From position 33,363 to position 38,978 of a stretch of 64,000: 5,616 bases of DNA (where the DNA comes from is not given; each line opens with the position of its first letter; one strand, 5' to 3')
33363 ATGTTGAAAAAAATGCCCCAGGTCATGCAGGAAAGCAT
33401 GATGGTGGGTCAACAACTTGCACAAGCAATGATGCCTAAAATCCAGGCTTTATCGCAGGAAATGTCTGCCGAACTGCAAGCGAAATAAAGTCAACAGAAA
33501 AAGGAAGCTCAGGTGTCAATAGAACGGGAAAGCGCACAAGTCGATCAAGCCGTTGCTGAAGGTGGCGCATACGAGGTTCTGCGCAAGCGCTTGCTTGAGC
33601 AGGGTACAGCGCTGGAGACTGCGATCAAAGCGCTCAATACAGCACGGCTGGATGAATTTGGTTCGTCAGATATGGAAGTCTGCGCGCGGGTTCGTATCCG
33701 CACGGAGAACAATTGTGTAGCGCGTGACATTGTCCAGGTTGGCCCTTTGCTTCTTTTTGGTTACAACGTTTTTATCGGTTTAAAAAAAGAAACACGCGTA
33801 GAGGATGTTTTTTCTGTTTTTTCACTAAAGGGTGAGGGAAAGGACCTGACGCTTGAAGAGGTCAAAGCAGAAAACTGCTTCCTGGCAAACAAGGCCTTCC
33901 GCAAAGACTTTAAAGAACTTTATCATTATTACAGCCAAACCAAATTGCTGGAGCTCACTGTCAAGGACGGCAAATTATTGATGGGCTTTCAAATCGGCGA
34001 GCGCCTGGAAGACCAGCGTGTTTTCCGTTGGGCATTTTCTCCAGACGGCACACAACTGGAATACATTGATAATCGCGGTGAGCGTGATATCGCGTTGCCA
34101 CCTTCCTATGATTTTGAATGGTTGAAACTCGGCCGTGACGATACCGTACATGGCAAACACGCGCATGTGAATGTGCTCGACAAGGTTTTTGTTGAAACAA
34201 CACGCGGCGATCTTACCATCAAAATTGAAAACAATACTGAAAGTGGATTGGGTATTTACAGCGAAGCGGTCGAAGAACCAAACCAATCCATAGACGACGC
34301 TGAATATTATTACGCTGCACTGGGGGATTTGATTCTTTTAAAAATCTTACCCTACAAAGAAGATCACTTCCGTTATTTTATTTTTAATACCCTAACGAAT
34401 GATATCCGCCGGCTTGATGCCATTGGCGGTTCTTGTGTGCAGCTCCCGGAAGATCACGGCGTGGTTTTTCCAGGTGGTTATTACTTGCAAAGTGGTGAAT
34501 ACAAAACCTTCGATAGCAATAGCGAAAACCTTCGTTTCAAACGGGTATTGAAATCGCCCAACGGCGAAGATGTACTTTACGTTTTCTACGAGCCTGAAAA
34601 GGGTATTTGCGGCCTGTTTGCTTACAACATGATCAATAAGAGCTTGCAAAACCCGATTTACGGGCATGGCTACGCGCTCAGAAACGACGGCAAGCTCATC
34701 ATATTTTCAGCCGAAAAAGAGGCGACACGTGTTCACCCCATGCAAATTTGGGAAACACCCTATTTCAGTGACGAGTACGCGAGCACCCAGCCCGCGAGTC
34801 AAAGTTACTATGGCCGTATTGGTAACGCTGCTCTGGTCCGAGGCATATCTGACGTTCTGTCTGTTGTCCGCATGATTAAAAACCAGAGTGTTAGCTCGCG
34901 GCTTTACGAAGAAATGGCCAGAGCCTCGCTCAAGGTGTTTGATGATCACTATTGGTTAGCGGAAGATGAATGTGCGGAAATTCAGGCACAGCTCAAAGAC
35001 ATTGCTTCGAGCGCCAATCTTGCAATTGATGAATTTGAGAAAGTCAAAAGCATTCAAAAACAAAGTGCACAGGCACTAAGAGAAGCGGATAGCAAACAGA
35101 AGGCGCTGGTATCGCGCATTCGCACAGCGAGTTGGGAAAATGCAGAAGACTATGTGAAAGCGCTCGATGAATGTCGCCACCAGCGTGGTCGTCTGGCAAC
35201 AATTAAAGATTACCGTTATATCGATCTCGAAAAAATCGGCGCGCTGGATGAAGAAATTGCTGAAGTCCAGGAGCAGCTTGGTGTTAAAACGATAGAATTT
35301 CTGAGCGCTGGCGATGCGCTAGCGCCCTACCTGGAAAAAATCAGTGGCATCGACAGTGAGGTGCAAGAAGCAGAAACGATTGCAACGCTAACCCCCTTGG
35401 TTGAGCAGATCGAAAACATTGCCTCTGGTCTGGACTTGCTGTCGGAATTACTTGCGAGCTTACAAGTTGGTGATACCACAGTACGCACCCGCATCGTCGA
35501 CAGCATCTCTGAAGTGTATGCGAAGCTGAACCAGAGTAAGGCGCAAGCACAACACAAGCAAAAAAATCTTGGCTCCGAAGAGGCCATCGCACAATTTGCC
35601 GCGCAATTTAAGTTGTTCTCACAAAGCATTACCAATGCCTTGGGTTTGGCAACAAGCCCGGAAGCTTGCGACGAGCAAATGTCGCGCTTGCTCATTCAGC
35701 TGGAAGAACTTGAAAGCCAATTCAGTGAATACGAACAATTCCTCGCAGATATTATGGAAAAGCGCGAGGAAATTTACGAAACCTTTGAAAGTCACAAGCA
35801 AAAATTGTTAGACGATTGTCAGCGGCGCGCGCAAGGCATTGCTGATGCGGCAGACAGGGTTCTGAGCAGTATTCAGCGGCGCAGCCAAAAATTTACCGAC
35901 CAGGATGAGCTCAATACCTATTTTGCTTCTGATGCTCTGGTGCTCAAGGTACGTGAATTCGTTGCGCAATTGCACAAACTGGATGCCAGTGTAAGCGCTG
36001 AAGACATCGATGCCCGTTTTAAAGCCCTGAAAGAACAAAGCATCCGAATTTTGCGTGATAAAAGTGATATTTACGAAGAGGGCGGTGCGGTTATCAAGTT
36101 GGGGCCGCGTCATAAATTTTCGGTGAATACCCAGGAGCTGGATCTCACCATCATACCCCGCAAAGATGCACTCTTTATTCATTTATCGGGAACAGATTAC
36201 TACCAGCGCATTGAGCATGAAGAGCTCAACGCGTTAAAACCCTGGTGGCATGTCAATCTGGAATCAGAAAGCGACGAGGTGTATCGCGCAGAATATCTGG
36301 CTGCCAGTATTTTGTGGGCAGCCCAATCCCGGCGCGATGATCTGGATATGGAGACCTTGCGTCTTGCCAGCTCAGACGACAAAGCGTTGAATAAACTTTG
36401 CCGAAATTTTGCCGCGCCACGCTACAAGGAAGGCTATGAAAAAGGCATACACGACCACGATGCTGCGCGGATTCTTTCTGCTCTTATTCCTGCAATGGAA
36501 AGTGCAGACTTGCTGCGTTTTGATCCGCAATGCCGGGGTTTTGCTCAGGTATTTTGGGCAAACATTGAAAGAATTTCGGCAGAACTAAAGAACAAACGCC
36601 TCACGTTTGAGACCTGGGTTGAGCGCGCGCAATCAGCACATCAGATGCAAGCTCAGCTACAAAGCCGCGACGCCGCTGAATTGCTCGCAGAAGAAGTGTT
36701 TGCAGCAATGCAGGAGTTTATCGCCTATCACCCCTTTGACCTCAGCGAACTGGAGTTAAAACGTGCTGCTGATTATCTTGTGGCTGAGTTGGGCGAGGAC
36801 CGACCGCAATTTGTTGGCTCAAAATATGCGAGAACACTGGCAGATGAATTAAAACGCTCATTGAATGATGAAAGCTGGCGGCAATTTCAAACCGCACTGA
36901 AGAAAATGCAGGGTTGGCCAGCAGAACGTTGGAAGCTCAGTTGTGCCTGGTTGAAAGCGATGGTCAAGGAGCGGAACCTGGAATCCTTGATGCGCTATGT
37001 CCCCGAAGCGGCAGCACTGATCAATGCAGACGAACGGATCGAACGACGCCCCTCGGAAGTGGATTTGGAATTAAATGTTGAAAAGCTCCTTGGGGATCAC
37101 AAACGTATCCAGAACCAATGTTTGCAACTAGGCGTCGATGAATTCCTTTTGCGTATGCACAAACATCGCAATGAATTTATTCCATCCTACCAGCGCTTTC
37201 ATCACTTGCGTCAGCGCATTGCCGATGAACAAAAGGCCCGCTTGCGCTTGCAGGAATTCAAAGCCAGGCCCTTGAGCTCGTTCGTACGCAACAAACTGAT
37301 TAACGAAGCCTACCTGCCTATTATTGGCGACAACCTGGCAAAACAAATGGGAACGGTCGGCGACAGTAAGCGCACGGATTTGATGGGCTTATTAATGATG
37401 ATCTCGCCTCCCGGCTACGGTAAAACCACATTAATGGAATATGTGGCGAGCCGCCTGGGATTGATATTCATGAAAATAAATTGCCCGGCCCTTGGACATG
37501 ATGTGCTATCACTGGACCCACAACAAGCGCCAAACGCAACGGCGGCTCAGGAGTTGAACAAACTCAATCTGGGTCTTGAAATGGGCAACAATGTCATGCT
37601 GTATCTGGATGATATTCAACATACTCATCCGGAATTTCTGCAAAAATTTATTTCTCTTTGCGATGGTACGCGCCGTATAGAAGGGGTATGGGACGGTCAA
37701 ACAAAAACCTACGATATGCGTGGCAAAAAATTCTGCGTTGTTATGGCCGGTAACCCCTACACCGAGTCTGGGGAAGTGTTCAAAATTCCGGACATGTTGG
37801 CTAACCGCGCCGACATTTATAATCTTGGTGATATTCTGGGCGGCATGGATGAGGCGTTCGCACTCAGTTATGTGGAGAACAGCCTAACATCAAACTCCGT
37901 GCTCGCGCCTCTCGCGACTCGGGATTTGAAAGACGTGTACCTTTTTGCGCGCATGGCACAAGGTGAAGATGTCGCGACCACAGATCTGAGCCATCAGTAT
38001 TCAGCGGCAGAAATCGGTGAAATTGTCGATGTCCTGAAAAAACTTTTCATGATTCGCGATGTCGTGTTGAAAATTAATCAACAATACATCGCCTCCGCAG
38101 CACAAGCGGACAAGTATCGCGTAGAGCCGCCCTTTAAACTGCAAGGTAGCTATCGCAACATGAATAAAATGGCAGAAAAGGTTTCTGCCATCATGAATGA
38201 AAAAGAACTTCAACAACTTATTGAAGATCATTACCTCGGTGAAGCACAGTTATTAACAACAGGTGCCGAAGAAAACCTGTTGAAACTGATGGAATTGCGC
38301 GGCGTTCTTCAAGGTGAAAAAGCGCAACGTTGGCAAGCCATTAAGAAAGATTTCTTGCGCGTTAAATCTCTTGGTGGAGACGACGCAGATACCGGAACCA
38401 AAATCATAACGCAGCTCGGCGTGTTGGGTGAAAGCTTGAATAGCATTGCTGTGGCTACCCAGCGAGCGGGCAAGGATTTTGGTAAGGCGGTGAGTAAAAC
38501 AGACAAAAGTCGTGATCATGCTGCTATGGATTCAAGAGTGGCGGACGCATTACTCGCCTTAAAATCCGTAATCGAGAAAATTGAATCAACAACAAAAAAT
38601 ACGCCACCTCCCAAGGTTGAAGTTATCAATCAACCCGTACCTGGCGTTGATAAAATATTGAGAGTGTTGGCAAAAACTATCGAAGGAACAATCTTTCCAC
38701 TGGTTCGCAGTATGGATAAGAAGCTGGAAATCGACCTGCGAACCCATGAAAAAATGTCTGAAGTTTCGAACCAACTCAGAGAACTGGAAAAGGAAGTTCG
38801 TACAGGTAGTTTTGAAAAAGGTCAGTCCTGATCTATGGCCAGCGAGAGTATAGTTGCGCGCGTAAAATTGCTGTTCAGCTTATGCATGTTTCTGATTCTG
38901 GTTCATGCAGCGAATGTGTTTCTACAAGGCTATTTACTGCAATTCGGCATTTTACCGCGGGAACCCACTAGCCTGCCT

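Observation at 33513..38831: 1772-aa protein: beta-rich N-terminal domain, about 600-aa coiled coil, single C-terminal MoxR/AAA_5-like ATPase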

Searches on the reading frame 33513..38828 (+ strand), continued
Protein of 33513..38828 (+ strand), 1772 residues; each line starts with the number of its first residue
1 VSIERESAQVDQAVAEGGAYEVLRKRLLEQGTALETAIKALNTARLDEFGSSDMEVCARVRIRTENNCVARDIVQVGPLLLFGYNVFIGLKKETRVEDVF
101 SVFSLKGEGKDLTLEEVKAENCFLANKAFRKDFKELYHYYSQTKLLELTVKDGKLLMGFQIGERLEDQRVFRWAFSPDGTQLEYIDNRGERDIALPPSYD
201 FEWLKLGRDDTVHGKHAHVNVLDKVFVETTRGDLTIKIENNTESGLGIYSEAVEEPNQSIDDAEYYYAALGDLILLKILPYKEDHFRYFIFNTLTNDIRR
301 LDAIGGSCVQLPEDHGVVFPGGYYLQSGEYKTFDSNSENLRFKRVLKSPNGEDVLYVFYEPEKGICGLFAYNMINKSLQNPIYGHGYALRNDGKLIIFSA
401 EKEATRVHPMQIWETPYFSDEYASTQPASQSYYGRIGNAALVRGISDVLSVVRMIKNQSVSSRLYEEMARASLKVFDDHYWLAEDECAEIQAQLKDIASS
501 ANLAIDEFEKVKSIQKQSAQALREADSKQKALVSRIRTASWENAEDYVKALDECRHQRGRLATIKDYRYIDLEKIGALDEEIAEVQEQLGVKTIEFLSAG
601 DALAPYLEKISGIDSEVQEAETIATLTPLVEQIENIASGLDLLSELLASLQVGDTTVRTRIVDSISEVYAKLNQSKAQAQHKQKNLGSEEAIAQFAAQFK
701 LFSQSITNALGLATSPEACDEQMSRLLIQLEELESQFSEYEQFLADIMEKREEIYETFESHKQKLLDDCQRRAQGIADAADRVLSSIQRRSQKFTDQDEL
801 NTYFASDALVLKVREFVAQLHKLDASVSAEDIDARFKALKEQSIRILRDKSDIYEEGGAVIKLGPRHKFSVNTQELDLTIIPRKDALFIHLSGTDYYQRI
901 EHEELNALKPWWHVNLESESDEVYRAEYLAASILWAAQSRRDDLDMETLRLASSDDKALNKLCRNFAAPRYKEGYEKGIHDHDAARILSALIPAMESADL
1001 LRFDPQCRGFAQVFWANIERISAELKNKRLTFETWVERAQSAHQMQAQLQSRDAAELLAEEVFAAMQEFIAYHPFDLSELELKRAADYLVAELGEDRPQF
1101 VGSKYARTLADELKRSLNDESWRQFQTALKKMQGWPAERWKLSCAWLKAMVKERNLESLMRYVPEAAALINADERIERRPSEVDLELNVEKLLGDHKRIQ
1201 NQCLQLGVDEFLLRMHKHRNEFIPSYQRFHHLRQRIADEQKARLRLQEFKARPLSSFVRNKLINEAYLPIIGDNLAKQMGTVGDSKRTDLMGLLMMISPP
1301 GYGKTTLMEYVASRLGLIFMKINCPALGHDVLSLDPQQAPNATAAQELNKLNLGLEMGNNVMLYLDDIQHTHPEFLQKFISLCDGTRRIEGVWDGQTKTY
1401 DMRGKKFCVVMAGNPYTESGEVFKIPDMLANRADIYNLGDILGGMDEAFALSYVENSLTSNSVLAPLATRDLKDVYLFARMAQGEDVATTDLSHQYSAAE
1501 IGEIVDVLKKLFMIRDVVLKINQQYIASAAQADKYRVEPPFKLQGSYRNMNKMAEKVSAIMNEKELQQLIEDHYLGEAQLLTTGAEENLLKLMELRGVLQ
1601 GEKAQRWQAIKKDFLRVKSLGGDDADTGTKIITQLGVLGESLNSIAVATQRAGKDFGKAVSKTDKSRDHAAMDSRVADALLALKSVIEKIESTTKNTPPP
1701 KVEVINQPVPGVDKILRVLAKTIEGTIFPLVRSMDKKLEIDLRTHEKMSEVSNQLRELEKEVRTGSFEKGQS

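Call 96: get_annotated_region(hit=H8, flank=6000)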
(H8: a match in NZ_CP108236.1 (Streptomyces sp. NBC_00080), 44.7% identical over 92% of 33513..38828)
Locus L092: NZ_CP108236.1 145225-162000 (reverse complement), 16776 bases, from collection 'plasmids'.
description: Streptomyces sp. NBC_00080 plasmid unnamed1, complete sequence
organism: Streptomyces sp. NBC_00080 (NCBI taxid 2975645)
taxonomy: Bacteria; Actinomycetota; Actinomycetes; Kitasatosporales; Streptomycetaceae; Streptomyces; Streptomyces sp. NBC 00080
host: -; source: -; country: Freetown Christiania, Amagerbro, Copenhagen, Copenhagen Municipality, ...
typing (MOB-suite, as given by PLSDB): non-mobilizable; replicon rep_cluster_43
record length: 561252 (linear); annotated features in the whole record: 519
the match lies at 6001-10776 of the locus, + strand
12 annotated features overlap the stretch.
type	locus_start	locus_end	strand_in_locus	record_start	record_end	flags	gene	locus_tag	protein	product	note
CDS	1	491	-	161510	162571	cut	-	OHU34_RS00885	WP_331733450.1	helix-turn-helix domain-containing protein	-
CDS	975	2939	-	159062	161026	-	-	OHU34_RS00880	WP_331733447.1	NAD-binding protein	GO:0006813 - potassium ion transport [Evidence IEA]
CDS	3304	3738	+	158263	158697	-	-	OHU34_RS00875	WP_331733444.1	hypothetical protein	-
CDS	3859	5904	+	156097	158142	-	-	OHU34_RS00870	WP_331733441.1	flotillin family protein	-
CDS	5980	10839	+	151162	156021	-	-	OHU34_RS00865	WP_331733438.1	DNA repair ATPase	-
CDS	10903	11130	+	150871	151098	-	-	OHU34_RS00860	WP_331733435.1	hypothetical protein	-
CDS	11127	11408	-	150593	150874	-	-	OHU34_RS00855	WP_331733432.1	hypothetical protein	-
CDS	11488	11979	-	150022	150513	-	-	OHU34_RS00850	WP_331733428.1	CBS domain-containing protein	-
CDS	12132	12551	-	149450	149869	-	-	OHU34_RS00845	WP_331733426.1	hypothetical protein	-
CDS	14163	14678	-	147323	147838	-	-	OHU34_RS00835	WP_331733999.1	hypothetical protein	-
CDS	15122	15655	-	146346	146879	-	-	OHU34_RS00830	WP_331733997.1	TerD family protein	-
CDS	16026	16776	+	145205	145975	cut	-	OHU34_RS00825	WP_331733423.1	hypothetical protein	-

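Call 97: get_annotated_region(hit=H11, flank=6000)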
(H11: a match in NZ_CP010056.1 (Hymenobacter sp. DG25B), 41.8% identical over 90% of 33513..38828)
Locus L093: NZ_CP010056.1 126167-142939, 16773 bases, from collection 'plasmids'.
description: Hymenobacter sp. DG25B plasmid unnamed, complete sequence
organism: Hymenobacter sp. DG25B (NCBI taxid 1385664)
taxonomy: Bacteria; Bacteroidota; Cytophagia; Cytophagales; Hymenobacteraceae; Hymenobacter; Hymenobacter sp. DG25B
host: -; source: single cell,soil; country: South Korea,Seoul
typing (MOB-suite, as given by PLSDB): non-mobilizable
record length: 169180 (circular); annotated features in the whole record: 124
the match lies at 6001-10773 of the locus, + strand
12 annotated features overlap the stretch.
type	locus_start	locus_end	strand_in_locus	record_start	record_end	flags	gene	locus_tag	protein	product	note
CDS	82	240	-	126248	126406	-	-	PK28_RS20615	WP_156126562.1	hypothetical protein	-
CDS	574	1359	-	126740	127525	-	-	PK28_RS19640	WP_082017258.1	LexA family transcriptional regulator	-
CDS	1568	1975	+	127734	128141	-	-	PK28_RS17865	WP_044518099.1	molecular chaperone Tir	-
CDS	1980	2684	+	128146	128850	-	-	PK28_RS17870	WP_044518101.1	PspA/IM30 family protein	-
CDS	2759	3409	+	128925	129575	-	-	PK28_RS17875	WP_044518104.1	DUF1449 family protein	-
CDS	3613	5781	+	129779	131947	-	-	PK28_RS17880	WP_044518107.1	hypothetical protein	-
CDS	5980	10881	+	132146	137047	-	-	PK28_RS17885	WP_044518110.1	DNA repair ATPase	-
CDS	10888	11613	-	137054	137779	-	-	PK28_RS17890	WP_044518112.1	LytTR family DNA-binding domain-containing protein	-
CDS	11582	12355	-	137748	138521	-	-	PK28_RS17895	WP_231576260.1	histidine kinase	GO:0000160 - phosphorelay signal transduction system [Evidence IEA]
CDS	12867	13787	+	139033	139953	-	-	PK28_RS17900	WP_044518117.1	ABC transporter ATP-binding protein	-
CDS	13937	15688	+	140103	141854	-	-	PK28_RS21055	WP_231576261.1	hypothetical protein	-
CDS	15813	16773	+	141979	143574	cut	-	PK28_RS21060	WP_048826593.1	M1 family aminopeptidase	-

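Call 98: get_annotated_region(hit=H3, flank=6000)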
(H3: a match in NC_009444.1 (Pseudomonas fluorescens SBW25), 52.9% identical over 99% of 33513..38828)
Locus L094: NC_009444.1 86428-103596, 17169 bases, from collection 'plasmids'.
description: Pseudomonas fluorescens SBW25 plasmid pQBR103, complete sequence
organism: Pseudomonas fluorescens SBW25 (NCBI taxid 216595)
taxonomy: Bacteria; Pseudomonadota; Gammaproteobacteria; Pseudomonadales; Pseudomonadaceae; Pseudomonas; Pseudomonas fluorescens; Pseudomonas fluorescens SBW25
host: -; source: -; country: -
typing (MOB-suite, as given by PLSDB): non-mobilizable; replicon rep_cluster_1081; mating-pair formation MPF_I
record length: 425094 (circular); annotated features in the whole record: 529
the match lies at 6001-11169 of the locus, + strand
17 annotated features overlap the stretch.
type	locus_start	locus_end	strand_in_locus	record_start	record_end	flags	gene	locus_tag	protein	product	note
CDS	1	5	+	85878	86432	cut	-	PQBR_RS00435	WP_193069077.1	rhomboid family intramembrane serine protease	-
CDS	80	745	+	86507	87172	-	-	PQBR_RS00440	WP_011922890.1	DUF2491 family protein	-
CDS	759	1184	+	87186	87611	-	-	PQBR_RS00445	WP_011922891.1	DUF350 domain-containing protein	-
CDS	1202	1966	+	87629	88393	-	-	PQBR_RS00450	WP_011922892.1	DUF1190 domain-containing protein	-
CDS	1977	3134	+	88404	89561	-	-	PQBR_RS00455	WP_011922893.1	glutathionylspermidine synthase family protein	-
CDS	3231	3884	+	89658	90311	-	-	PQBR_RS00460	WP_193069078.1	hypothetical protein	-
CDS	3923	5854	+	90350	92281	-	-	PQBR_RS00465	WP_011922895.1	SPFH domain-containing protein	-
CDS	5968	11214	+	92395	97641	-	-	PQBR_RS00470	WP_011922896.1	DNA repair ATPase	-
CDS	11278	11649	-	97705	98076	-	-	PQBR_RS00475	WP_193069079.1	histone-like nucleoid-structuring protein, MvaT/MvaU family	GO:0071824 - protein-DNA complex organization [Evidence IEA]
CDS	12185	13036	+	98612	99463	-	-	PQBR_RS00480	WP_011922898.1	hypothetical protein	-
CDS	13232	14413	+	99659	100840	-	-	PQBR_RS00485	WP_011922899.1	C2H2-type zinc finger protein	-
CDS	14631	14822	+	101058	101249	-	-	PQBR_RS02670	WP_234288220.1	hypothetical protein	-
CDS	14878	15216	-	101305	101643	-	-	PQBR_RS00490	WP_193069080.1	hypothetical protein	-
CDS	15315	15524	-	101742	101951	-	-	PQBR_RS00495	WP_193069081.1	hypothetical protein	-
CDS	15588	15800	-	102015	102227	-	-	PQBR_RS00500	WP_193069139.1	hypothetical protein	-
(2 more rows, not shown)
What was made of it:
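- The same arrangement is annotated in Streptomyces and Hymenobacter and on pQBR103 (calls 96-98).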

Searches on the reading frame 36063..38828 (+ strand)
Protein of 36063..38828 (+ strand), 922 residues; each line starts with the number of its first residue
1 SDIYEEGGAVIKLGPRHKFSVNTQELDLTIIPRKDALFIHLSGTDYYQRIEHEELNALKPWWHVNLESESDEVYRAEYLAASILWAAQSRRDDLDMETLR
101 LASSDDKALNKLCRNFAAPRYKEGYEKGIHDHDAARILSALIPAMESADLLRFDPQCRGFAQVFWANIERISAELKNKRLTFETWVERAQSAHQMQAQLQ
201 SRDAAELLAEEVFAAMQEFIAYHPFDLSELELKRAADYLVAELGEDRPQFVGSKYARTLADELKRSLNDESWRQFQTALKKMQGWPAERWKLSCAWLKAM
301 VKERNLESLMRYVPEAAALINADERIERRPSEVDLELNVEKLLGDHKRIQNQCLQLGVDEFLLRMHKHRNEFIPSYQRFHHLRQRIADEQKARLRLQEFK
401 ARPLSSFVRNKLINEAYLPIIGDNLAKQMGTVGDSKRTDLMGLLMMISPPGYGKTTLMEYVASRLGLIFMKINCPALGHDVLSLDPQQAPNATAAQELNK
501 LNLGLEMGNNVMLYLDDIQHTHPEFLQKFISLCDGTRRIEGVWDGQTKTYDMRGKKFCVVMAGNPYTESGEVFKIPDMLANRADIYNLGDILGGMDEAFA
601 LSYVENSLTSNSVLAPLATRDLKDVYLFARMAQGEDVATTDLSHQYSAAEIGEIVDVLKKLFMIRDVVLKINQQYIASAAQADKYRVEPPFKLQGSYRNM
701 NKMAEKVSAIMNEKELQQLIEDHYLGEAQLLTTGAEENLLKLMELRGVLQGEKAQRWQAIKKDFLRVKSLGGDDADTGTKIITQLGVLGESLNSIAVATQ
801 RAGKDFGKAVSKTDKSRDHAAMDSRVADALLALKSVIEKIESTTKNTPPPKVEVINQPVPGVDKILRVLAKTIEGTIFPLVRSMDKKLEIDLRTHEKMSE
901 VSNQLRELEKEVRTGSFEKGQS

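Call 59: predict_structure(alignment_id=A4)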
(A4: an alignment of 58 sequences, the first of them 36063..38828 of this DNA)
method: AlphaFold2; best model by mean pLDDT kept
length: 922 residues; sequences in the alignment: 58
mean_pLDDT: 67.0   pTM: 0.48
mean pLDDT of the five models: 67.0, 66.1, 65.8, 64.7, 64.1
residues with pLDDT >= 90: 262; 70-90: 189; 50-70: 179; < 50: 292
segments of 3 or more residues with pLDDT < 50: 1-24, 396-483, 501-593, 682-691, 730-732, 771-780, 806-826, 840-861, 886-890, 918-922
pLDDT, mean of each block of 10 residues (from residue 1): 31 33 59 86 74 88 90 96 93 92 95 94 91 97 93 94 90 67 90 91 93 92 91 95 92 93 94 93 91 96 94 94 82 92 95 94 93 92 87 53 38 43 40 41 37 37 35 38 58 57 41 34 36 31 36 28 27 36 38 51 67 78 79 82 82 85 75 58 45 55 76 76 62 60 68 75 60 45 54 59 47 39 48 55 39 34 56 59 46 54 63 52 34
secondary structure, 60 per line:
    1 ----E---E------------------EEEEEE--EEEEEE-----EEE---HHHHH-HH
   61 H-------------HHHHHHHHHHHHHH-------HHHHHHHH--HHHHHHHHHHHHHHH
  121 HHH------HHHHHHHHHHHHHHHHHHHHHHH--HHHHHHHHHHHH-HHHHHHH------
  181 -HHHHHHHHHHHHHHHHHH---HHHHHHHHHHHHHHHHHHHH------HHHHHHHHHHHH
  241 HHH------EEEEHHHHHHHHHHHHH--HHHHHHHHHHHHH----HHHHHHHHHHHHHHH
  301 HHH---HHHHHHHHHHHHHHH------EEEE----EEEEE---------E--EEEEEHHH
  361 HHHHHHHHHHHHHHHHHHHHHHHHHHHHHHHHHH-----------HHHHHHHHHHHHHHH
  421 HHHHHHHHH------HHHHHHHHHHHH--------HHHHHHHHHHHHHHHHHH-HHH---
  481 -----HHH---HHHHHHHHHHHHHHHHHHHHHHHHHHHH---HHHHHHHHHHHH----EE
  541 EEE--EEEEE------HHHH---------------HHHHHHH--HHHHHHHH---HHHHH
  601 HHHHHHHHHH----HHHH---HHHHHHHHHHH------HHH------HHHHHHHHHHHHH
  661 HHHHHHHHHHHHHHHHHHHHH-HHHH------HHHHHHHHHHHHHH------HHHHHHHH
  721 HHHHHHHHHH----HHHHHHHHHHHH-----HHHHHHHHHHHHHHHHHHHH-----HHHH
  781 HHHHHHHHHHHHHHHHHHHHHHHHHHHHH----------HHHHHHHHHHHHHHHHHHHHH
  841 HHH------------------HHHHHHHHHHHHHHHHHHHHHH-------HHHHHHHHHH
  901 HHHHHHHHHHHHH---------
elements in order (helices of 4 or more, strands of 3 or more residues): E28-33 E36-41 E47-49 H53-57 H75-88 H96-103 H106-123 H130-152 H155-166 H168-174 H182-199 H203-222 H229-243 E250-253 H254-266 H269-281 H286-303 H307-321 E328-331 E336-340 E353-357 H358-394 H406-429 H436-447 H456-473 H492-519 H523-534 E539-543 E546-550 H557-560 H576-582 H585-592 H596-610 H615-618 H622-632 H648-681 H683-686 H693-706 H713-730 H735-746 H752-771 H777-809 H820-843 H862-883 H891-913
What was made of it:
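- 36135..37232 (+): aa 875-1240: compact, mostly helical middle domain with the conserved motif RY-EGY--G(I/V)HD-DA (aa 970-984). AF2 pLDDT above 90 (call 59).
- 37248..37847 (+): aa 1246-1445: AAA+ ATPase core. Walker A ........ (1298-1305), Walker B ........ (1363-1370, D-D), candidate pre-sensor-1 hairpin RRIEGVW (1387-1393), sensor-1 GNPY (1413-1416), candidate Arg finger R1432. AF2 did not fold this part (call 59).
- Checked: Residues 875-1240 model as a compact, mostly helical domain with pLDDT above 90 (call 59). The AF2 model has pLDDT below 50 over aa 1246-1443 (call 59).
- AF2 did not fold the AAA core (pLDDT below 50, call 59), so the ring geometry and the AAA+ clade are unverified.
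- Tried and rejected: AF2 on aa 851-1772 failed on the AAA core (pLDDT below 50, call 59).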
